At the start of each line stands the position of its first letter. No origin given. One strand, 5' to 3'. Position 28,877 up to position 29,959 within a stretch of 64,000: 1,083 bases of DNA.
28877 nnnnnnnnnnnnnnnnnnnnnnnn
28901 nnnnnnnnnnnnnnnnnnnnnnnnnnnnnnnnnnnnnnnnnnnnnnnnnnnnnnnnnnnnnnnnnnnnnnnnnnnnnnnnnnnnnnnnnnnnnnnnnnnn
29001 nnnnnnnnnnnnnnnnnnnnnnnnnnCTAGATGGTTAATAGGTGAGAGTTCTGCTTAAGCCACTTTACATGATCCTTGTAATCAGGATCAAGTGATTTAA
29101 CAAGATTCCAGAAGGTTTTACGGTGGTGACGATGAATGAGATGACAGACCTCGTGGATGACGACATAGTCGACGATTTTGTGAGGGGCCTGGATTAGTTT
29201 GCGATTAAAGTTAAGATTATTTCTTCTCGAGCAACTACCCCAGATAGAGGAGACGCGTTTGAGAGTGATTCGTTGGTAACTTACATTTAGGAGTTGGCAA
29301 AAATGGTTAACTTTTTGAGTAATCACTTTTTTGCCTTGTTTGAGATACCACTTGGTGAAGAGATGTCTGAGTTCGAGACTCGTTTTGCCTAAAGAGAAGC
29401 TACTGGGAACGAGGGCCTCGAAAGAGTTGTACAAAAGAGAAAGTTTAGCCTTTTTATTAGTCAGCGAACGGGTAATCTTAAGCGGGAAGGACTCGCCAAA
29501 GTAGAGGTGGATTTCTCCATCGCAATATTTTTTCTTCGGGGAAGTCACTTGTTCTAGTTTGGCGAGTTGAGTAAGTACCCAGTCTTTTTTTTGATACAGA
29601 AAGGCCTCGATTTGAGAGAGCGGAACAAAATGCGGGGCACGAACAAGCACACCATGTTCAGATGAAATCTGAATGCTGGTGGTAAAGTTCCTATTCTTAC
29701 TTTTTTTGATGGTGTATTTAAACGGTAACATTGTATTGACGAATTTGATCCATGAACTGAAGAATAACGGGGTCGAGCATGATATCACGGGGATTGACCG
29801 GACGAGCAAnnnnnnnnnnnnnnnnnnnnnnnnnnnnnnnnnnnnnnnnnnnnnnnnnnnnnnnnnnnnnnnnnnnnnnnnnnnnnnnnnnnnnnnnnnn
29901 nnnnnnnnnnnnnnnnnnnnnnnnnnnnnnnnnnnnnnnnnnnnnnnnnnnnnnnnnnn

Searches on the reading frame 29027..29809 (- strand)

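Call 85: search_protein_families(library=pfam, proteins=[window:29027-29809:-], max_evalue=0.00001)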
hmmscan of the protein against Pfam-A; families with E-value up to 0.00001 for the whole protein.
window:29027-29809:- (260 aa): 1 family
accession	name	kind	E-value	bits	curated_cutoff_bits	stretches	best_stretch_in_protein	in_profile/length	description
PF01863.23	YgjP-like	-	6.3e-55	186.8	26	1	44-254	3-207/207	YgjP-like, metallopeptidase domain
